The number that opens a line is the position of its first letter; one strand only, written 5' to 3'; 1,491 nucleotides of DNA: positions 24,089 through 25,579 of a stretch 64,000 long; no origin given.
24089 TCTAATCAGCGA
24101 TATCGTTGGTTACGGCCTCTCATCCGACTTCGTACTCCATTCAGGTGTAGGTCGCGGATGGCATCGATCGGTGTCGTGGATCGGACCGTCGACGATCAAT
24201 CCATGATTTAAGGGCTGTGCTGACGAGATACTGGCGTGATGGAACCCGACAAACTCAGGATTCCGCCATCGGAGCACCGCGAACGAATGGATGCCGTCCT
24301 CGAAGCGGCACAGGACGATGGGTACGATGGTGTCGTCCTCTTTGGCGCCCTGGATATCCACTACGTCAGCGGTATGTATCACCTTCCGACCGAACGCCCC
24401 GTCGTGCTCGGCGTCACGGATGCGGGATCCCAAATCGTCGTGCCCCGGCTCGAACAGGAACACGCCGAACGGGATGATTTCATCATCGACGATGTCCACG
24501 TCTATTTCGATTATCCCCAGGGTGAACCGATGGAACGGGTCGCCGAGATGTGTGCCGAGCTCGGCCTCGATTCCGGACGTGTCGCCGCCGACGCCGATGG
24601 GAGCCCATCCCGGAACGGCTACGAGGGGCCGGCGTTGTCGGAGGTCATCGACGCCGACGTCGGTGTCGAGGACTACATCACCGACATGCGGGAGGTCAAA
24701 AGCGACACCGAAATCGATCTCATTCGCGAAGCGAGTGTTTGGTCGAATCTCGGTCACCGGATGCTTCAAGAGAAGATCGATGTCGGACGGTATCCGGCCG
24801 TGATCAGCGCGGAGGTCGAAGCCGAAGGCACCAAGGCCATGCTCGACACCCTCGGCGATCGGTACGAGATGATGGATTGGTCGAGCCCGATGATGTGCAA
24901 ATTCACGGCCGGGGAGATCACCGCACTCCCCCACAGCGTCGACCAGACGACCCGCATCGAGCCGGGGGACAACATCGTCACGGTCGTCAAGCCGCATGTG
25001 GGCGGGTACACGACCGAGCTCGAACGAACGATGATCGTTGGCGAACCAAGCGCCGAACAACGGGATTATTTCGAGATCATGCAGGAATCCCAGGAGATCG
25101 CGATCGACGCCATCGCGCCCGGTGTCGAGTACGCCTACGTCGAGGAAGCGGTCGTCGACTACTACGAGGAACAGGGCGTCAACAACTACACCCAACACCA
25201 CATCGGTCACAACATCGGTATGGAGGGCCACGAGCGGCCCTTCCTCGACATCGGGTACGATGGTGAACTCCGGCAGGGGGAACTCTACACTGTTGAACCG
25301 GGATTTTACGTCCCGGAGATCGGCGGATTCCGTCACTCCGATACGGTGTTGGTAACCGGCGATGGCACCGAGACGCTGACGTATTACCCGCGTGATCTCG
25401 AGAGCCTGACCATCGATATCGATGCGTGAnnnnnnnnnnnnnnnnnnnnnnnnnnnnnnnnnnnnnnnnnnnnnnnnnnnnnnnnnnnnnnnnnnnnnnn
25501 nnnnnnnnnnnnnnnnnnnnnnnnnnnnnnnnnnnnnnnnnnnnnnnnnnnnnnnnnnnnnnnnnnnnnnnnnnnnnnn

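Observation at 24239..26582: Two translationally coupled M24 paralogs with three of five canonical metal-ligand positions substituted the same way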

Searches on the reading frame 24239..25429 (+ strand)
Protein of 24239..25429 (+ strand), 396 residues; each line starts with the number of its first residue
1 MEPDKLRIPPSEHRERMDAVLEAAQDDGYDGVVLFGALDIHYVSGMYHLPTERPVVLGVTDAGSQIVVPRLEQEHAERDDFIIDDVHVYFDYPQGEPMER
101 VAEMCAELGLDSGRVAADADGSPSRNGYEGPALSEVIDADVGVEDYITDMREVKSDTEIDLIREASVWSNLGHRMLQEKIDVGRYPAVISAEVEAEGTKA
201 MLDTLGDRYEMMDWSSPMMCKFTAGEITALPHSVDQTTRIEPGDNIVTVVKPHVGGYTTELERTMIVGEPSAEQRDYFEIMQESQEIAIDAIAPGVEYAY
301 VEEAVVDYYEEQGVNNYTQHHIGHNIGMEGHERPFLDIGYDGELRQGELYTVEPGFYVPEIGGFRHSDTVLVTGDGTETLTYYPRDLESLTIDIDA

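Call 3: search_protein_families(library=pfam, proteins=[window:24239-25429:+])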
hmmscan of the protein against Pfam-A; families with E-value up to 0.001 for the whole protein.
window:24239-25429:+ (396 aa): 2 families
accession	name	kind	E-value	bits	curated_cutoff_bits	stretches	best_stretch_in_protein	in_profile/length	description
PF00557.29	Peptidase_M24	-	2e-38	132.7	23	1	161-373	2-207/208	Metallopeptidase family M24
PF01321.24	Creatinase_N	-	1.2e-10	42.4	22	1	16-123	1-99/128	Creatinase/Prolidase N-terminal domain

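Call 4: search_protein_families(library=ncbifam, proteins=[window:24239-25429:+], max_evalue=0.01)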
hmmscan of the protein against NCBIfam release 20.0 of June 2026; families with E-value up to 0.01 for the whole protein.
window:24239-25429:+ (396 aa): 14 families
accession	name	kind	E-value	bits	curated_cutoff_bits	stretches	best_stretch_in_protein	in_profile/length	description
NF040821.1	dipep_PepQ_Arch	equivalog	4.5e-38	131.1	630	1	16-387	2-345/346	Xaa-Pro dipeptidase PepQ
NF007310.0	PRK09795.1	equivalog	6.5e-28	97.6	393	1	149-385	123-353/361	aminopeptidase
NF011720.0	PRK15173.1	subfamily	3.1e-16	59.3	420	1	147-390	109-342/343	peptidase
NF011173.0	PRK14575.1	equivalog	3.8e-16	59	850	1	147-390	172-405/406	putative peptidase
NF011174.0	PRK14576.1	subfamily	8e-16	57.9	487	1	147-388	171-402/405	putative endopeptidase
NF008131.0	PRK10879.1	equivalog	9.9e-13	47.7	465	1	146-306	166-316/438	Xaa-Pro aminopeptidase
TIGR00500.1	met_pdase_I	equivalog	1.5e-11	44.3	171.35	1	153-354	3-201/247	type I methionyl aminopeptidase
NF038259.1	ectoine_DoeA_2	exception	2.6e-11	42.9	575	1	147-384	147-380/386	ectoine hydrolase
TIGR02993.1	ectoine_eutD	equivalog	3.6e-11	42.8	613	1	88-387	92-387/391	ectoine hydrolase DoeA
NF008970.0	PRK12318.1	equivalog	7.8e-08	31.9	267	1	229-355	115-243/291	methionyl aminopeptidase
NF043017.1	DimsulpropLyDddP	equivalog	6.7e-05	21.8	600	1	238-386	282-439/443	dimethylsulfonioproprionate lyase DddP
NF009533.0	PRK12897.1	equivalog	0.00091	18.6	488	1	151-356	2-204/248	type I methionyl aminopeptidase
NF005583.0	PRK07281.1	equivalog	0.001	18.4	445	1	263-355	139-234/286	methionyl aminopeptidase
NF010133.0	PRK13607.1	equivalog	0.0041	16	339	0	142-179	150-187/443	Xaa-Pro dipeptidase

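Call 7: search_solved_structures(query=window:24239-25429:+, show_alignments=3)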
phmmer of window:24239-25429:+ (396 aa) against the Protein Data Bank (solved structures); distinct sequences matched with E-value up to 0.001: 83 (the best 60 are shown).
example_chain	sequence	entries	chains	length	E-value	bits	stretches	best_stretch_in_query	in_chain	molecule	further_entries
1wy2_A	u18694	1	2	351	2.5e-35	125.5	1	15-387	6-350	Xaa-Pro dipeptidase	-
1pv9_A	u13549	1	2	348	1.2e-33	119.9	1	15-387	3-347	Xaa-Pro dipeptidase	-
3q6d_A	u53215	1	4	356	1.4e-30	109.9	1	98-387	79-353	Proline dipeptidase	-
5cdl_A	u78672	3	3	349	9.5e-28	100.5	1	223-384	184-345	Proline dipeptidase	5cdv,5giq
5giu_A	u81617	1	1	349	9.5e-28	100.5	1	223-384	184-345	Proline dipeptidase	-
4ege_A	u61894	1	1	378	5.7e-26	94.7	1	7-387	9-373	Dipeptidase PepE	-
6xmr_A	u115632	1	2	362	1.2e-24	90.4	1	141-387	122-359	Aminopeptidase P family protein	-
7n02_A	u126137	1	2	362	1.6e-24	89.9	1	206-387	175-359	Aminopeptidase P family protein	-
1wn1_A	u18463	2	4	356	2.1e-24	89.5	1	18-387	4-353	dipeptidase | 356aa long hypothetical dipeptidase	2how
4zng_C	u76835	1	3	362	2.8e-24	89.1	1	207-387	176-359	Prolidase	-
7k3u_A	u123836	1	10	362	3.9e-24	88.6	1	207-387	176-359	Aminopeptidase P family protein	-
2zsg_A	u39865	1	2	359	1.3e-22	83.6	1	141-387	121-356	Aminopeptidase P, putative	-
4rgz_A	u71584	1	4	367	2.7e-21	79.3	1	146-386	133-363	Xaa-Pro aminopeptidase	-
4fkc_A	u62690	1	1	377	3e-21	79.1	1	146-386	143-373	Xaa-Pro aminopeptidase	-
5cnx_A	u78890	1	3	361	1e-20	77.4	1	223-386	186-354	Aminopeptidase YpdF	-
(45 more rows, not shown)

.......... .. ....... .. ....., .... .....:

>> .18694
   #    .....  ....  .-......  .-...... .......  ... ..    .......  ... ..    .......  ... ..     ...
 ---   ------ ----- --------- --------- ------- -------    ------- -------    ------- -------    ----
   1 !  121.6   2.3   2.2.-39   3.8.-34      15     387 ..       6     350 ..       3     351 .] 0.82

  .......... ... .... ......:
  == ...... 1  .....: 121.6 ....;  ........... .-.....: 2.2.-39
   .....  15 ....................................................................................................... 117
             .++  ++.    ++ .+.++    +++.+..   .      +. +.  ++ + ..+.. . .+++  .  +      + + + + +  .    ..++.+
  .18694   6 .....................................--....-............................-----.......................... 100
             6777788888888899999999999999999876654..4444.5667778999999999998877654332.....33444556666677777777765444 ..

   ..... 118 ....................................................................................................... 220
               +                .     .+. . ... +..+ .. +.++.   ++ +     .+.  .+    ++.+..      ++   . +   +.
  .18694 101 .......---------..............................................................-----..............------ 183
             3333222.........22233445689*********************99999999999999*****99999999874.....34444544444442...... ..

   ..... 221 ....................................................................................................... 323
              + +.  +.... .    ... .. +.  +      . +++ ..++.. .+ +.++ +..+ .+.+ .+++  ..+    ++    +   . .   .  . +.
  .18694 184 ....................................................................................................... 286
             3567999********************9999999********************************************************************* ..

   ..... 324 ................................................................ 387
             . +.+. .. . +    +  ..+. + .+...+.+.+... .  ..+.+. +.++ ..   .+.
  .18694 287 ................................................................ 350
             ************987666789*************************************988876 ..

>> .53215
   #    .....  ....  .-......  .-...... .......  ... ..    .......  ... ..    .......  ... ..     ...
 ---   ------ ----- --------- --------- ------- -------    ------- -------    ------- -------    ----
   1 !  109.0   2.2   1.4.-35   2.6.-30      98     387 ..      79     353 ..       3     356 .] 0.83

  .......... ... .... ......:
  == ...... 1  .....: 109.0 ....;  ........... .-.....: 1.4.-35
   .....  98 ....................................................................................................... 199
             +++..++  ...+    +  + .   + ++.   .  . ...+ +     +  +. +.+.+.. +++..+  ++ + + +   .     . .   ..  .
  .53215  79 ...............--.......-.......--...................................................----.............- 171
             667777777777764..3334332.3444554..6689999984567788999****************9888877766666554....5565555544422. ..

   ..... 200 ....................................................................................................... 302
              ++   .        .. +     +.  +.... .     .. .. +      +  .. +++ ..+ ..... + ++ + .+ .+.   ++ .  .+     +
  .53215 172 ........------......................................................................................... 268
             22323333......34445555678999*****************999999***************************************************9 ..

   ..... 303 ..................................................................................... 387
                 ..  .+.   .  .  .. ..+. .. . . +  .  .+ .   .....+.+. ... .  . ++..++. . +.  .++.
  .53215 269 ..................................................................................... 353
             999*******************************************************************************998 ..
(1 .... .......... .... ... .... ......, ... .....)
